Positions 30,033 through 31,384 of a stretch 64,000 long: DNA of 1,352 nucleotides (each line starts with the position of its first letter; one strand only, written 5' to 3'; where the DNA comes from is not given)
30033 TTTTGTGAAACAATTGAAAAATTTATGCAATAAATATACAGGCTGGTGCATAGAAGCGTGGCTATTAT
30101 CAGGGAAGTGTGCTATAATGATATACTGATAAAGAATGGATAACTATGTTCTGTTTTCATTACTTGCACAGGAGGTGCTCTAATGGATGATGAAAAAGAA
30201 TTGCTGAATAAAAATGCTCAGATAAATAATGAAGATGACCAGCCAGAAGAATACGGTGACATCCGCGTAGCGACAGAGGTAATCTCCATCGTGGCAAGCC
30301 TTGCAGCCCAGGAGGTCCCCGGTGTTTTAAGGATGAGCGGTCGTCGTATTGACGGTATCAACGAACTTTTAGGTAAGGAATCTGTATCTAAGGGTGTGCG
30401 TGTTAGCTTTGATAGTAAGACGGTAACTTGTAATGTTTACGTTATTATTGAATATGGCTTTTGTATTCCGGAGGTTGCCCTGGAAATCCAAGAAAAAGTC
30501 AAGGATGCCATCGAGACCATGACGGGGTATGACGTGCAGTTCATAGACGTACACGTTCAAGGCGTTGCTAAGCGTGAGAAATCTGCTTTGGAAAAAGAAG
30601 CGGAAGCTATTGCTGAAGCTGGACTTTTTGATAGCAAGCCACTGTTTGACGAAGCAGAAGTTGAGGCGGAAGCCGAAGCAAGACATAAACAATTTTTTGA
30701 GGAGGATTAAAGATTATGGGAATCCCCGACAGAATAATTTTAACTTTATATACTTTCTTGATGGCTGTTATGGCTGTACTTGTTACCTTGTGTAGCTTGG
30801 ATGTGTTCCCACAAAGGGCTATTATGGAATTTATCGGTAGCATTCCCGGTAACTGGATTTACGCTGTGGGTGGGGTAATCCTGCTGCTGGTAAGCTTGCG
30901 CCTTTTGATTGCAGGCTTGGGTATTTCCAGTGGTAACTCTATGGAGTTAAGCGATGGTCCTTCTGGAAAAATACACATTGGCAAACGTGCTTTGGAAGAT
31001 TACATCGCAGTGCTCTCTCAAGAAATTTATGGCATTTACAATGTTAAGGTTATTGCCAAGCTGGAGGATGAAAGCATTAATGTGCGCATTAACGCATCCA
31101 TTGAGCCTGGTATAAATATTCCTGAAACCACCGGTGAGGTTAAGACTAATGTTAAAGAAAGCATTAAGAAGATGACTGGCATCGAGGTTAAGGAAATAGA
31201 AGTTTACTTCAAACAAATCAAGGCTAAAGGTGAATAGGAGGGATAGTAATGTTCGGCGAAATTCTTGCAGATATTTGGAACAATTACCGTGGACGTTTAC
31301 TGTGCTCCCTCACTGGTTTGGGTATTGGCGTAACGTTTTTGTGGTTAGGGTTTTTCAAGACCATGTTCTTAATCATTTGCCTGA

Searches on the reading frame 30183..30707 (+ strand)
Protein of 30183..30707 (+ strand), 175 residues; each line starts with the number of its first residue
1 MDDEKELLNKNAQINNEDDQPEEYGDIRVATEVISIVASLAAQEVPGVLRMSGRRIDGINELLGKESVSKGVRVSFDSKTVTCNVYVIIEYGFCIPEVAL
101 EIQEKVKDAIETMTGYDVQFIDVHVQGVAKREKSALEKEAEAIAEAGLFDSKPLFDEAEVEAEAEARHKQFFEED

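Call 44: search_protein_families(library=pfam, proteins=[window:30183-30707:+], max_evalue=0.001)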
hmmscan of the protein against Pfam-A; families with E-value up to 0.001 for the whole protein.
window:30183-30707:+ (175 aa): 1 family
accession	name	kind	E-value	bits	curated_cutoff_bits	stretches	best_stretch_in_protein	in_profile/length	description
PF03780.18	Asp23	-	7.6e-32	110.4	28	1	24-128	2-107/108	Asp23 family, cell envelope-related function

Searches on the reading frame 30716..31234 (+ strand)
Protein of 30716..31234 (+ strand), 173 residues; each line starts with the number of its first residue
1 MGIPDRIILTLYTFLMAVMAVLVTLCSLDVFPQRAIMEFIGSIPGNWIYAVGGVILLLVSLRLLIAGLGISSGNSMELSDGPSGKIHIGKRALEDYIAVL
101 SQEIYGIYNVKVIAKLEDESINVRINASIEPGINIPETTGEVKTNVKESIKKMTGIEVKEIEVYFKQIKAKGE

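Call 44: search_protein_families(library=pfam, proteins=[window:30716-31234:+], max_evalue=0.001)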
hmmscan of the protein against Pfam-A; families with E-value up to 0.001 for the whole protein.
window:30716-31234:+ (173 aa): 1 family
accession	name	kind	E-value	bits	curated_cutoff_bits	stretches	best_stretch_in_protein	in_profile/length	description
PF03780.18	Asp23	-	2.4e-11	44.5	28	1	114-169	52-108/108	Asp23 family, cell envelope-related function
